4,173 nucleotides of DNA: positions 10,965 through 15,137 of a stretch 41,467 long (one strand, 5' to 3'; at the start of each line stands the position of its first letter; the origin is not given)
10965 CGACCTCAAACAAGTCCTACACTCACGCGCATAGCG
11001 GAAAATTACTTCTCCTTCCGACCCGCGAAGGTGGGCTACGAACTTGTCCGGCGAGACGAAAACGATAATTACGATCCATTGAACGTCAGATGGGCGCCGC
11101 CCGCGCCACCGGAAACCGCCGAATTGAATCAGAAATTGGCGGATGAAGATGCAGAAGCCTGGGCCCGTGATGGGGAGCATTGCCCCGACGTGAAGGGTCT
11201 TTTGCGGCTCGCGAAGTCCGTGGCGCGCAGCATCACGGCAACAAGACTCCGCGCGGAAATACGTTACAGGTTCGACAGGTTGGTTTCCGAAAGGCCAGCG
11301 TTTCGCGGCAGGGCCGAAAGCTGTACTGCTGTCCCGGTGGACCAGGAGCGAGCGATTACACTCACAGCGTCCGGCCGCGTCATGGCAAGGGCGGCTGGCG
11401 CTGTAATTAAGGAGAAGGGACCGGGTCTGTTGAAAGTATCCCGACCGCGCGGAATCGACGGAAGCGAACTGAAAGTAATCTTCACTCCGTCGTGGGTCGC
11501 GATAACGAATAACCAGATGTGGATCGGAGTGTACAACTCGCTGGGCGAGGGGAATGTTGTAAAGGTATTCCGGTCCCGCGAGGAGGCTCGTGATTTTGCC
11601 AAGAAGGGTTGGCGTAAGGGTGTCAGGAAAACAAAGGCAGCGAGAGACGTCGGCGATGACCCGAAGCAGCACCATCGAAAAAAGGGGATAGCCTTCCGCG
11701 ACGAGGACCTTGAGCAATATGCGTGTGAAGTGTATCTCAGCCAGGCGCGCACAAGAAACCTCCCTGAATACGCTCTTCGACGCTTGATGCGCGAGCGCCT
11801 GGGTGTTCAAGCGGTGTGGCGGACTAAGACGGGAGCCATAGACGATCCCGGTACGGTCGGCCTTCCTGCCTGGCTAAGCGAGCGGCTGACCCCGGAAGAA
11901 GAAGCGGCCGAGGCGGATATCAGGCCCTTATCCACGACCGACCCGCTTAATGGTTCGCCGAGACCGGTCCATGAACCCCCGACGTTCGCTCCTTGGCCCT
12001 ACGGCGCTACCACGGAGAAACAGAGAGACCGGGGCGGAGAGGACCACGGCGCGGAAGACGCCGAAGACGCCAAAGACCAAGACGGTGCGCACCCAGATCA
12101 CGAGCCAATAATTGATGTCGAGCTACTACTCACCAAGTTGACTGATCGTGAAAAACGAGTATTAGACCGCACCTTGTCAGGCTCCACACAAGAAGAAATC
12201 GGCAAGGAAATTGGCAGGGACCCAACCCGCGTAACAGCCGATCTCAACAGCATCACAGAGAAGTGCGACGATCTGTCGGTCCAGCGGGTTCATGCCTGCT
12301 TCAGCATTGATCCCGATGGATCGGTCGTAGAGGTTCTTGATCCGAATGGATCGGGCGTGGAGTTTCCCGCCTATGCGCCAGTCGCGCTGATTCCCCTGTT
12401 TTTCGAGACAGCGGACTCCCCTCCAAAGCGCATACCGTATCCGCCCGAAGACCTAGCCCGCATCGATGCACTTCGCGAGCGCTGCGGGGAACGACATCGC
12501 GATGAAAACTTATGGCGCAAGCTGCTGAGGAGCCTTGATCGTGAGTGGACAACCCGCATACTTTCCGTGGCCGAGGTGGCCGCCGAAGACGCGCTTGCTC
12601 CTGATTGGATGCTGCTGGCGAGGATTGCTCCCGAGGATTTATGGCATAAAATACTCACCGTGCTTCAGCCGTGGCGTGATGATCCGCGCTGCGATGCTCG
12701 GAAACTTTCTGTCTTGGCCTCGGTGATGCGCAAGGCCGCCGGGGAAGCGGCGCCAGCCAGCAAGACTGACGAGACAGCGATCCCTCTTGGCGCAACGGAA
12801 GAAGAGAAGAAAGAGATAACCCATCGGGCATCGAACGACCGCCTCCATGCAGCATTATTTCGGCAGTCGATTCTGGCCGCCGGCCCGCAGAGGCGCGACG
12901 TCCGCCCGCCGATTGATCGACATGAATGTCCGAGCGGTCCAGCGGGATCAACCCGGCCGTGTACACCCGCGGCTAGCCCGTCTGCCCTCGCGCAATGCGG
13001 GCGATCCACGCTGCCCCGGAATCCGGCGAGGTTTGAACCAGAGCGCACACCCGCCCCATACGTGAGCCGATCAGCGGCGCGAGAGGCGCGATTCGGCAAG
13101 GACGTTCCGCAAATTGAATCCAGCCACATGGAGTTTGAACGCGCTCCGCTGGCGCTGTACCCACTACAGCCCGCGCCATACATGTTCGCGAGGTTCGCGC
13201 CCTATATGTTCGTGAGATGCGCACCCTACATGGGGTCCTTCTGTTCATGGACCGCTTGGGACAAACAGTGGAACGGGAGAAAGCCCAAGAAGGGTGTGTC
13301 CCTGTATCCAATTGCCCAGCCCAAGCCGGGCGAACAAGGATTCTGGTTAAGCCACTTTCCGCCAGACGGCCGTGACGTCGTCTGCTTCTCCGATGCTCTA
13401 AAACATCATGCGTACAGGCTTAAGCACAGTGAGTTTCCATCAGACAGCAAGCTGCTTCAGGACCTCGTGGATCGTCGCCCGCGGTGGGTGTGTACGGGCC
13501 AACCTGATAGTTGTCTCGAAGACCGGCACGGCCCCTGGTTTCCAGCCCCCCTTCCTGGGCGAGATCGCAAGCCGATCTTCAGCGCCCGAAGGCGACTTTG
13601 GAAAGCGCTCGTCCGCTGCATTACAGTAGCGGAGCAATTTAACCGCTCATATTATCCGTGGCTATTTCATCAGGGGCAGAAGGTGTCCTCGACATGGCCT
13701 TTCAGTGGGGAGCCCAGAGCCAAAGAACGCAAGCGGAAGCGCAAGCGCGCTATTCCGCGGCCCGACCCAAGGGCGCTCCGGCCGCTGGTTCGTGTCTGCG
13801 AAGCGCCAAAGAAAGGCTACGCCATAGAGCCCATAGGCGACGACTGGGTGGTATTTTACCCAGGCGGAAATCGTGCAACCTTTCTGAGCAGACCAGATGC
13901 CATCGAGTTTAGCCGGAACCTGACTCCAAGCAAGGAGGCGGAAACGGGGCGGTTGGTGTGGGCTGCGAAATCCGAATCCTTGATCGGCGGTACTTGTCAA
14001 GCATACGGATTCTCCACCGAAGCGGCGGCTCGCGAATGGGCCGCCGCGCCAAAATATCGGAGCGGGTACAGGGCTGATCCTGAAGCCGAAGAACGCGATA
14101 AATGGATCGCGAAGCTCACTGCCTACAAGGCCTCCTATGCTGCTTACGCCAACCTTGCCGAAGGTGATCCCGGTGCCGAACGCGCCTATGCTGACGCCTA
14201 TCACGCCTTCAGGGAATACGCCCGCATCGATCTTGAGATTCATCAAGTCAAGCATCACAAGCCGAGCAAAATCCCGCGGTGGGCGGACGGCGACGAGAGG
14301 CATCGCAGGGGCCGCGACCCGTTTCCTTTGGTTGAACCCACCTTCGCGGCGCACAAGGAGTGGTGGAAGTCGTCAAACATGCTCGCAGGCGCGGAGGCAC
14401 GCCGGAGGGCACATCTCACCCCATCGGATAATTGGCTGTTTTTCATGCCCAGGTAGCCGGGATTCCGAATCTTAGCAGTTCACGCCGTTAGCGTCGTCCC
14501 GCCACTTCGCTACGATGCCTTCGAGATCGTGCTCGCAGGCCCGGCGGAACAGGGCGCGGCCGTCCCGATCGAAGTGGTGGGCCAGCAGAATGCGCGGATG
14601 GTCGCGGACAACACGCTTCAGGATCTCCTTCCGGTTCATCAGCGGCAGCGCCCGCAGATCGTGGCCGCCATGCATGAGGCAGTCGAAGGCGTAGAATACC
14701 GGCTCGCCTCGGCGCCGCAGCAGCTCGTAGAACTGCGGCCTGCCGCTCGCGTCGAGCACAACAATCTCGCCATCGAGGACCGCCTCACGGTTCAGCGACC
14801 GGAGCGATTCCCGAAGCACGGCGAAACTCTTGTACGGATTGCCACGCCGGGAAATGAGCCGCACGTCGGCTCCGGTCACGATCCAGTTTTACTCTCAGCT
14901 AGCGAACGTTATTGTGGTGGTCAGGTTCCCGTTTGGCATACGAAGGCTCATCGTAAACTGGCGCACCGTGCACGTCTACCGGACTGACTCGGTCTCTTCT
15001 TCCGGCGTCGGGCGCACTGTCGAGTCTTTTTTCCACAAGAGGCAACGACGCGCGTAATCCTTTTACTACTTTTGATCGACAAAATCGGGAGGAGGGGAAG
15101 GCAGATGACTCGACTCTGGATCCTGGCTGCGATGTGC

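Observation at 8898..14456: Uninterrupted 1852-codon orphan ORF as cargo of the element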

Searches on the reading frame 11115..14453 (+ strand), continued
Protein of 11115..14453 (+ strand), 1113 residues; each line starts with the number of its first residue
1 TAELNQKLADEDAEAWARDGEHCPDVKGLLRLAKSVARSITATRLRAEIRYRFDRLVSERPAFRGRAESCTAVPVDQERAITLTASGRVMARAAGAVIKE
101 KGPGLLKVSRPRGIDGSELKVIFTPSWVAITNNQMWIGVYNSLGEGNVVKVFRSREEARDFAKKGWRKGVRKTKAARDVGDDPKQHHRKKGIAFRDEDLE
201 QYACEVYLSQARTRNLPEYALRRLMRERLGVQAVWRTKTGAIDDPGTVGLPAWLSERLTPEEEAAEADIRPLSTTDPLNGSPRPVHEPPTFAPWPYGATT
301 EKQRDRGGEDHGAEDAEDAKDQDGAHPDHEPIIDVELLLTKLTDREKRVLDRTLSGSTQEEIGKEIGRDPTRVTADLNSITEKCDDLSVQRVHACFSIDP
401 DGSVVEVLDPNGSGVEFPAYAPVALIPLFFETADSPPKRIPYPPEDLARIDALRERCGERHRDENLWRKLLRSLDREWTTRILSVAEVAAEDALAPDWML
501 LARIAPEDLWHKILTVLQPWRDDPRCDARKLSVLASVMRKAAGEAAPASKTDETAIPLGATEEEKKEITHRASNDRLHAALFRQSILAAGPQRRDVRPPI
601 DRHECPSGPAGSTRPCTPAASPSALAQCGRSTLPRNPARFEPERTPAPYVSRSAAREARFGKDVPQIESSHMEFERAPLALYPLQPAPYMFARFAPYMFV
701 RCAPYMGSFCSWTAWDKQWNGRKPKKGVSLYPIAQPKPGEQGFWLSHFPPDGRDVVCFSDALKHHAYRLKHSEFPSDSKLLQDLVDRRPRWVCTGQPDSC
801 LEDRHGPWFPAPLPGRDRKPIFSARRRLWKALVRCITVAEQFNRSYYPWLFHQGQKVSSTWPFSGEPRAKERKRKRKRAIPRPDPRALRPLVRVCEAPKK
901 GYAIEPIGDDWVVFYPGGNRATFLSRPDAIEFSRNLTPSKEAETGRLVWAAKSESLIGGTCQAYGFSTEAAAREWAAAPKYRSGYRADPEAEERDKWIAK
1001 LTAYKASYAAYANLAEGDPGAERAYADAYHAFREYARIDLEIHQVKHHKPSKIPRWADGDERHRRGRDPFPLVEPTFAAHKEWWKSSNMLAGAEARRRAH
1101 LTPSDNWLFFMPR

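Call 66: fold_search(model_id=the predicted structure, library=pdb)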
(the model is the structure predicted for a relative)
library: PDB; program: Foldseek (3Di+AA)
matches with E <= 10: 187; with E <= 0.001: 0
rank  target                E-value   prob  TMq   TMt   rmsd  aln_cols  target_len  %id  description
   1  9a50_A                4.4e-02  0.41  0.08  0.20  20.2       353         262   16  Integrative model of RPSB-RPOC by crosslinking MS and deep learning (released 2024-09-18)
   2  4oio_F                4.4e-02  0.30  0.07  0.14  28.8       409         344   14  Crystal structure of Thermus thermophilus pre-insertion substrate complex for de novo transcription initiation (released 2014-05-07)
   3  1je8_E                1.1e-01  1.00  0.06  0.66   1.0        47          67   32  Two-Component response regulator NarL/DNA Complex: DNA Bending Found in a High Affinity Site (released 2002-09-27)
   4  3vep_D                1.1e-01  1.00  0.06  0.69   6.9        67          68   21  Crystal structure of SigD4 in complex with its negative regulator RsdA (released 2013-02-13)
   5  3vfz_B                1.5e-01  0.99  0.06  0.60   3.0        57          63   24  Crystal structure of -35 promoter binding domain of SigD of Mycobacterium tuberculosis (released 2013-02-13)
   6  3vfz_A                1.9e-01  1.00  0.06  0.75   1.2        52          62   25  Crystal structure of -35 promoter binding domain of SigD of Mycobacterium tuberculosis (released 2013-02-13)
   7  9m9e_F                1.9e-01  0.63  0.08  0.30  21.5       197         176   16  Structural Basis of Pausing During Transcription Initiation in Mycobacterium tuberculosis (released 2026-01-14)
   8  2o8x_A                2.0e-01  1.00  0.06  0.76   1.1        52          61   29  Crystal structure of the "-35 element" promoter recognition domain of Mycobacterium tuberculosis SigC (released 2006-12-26)
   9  3kln_B                2.3e-01  1.00  0.06  0.22   4.3        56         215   27  Vibrio cholerae VpsT (released 2010-02-09)
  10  9a4r_A                2.3e-01  0.41  0.08  0.25  27.7       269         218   17  Integrative model of RPSH-RPOB by crosslinking MS and deep learning (released 2024-09-18)
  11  3hug_E                2.5e-01  1.00  0.07  0.64   1.4        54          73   24  Crystal structure of Mycobacterium tuberculosis anti-sigma factor RslA in complex with -35 promoter binding domain of  (released 2010-03-02)
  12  3vep_A                2.7e-01  1.00  0.06  0.67   6.9        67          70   21  Crystal structure of SigD4 in complex with its negative regulator RsdA (released 2013-02-13)
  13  1je8_A                2.8e-01  1.00  0.06  0.67   1.0        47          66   32  Two-Component response regulator NarL/DNA Complex: DNA Bending Found in a High Affinity Site (released 2002-09-27)
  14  3klo_B                2.8e-01  1.00  0.06  0.22   4.3        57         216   26  Vibrio cholerae VpsT bound to c-di-GMP (released 2010-02-09)
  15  3hug_K                2.8e-01  1.00  0.07  0.66   1.5        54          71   24  Crystal structure of Mycobacterium tuberculosis anti-sigma factor RslA in complex with -35 promoter binding domain of  (released 2010-03-02)
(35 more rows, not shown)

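Call 68: find_related_loci(query=A2, collection=metagenome_contigs, flank=10000)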
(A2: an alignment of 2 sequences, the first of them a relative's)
Query A2 (171 aa) in metagenome_contigs; peptide patterns used: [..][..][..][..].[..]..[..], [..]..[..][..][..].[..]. (x = any residue, [..] = any of these).
210 stretches matched a pattern; 1 encode a relative of the query (tblastn E <= 1e-3); 1 distinct loci.
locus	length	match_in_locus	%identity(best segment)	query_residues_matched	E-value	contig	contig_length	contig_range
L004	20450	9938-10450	100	1-171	3e-114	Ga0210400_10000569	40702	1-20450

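Call 72: search_solved_structures(query=A3, max_evalue=10, show_alignments=3)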
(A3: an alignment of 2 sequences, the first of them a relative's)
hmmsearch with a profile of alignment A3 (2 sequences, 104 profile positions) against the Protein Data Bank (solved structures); distinct sequences matched with E-value up to 10: 2.
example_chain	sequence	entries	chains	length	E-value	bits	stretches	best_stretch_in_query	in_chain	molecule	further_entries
8b9z_h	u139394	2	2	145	1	12.7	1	55-90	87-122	NADH dehydrogenase [ubiquinone] 1 beta subcomplex subunit 5, mitochondrial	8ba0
8esw_B5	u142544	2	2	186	1.3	12.4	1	55-90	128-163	NADH dehydrogenase [ubiquinone] 1 beta subcomplex subunit 5, mitochondrial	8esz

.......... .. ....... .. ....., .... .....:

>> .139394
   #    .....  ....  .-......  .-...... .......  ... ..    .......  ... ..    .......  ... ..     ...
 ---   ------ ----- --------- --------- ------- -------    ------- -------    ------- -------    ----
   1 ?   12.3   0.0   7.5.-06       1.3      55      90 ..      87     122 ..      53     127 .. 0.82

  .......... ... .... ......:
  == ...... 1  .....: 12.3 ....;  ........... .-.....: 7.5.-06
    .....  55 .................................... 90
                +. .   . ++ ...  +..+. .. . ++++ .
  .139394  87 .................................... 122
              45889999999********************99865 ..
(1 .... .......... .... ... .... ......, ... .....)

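Call 76: search_solved_structures(query=P0005, max_evalue=10)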
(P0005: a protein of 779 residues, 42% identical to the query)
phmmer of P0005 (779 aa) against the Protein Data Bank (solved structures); distinct sequences matched with E-value up to 10: 8.
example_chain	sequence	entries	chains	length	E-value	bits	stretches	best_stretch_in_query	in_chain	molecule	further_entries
2o8x_A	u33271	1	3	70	0.29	12.1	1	444-491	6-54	Probable RNA polymerase sigma-C factor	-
1x3u_A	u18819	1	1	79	0.59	11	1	443-499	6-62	Transcriptional regulatory protein fixJ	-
8jzt_A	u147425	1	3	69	0.83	10.5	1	448-494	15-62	RNA polymerase sigma factor SigF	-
1yio_A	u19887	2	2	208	0.94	10.4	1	446-495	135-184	response regulatory protein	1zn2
8hnp_A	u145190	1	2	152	1.1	10.1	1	454-494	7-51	Archaeal transcription regulator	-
8hno_A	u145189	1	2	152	1.4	9.8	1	454-491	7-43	Archaeal transcription regulator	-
2rnj_A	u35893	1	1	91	2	9.3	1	450-498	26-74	Response regulator protein vraR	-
7ve4_A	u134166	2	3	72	2.3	9.1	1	450-498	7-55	DNA-binding response regulator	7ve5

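Call 100: find_related_loci(query=A5, collection=viral_contigs, flank=10000)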
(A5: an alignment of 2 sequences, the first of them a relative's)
Query A5 (195 aa) in viral_contigs; peptide patterns used: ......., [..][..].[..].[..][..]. (x = any residue, [..] = any of these).
98 stretches matched a pattern; 6 encode a relative of the query (tblastn E <= 1e-3); 6 distinct loci.
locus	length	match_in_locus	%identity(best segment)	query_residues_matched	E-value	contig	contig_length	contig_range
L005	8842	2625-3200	72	1-190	2e-87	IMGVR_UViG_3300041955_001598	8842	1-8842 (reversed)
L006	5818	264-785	46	1-190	4e-49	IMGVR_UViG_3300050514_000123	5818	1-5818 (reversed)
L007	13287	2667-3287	40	1-190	2e-35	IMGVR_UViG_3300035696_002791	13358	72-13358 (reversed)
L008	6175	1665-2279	38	3-190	4e-35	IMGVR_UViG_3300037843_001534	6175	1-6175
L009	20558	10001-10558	38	1-190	5e-28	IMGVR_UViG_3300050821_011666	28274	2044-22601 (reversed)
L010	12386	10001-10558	38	1-190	5e-28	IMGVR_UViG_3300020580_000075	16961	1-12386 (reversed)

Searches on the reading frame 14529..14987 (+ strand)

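Call 17: search_protein_families(library=pfam, proteins=[window:14529-14987:+], max_evalue=0.1)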
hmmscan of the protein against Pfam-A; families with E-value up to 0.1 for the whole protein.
window:14529-14987:+ (152 aa): 1 family
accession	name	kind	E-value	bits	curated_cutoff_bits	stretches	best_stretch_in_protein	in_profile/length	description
PF17692.6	DUF5538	-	0.0031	18.1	25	1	54-117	23-85/128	Family of unknown function (DUF5538)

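Call 18: search_protein_families(library=phrogs, proteins=[window:14529-14987:+], max_evalue=0.01)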
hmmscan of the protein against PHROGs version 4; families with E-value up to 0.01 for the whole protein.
window:14529-14987:+ (152 aa): 0 families
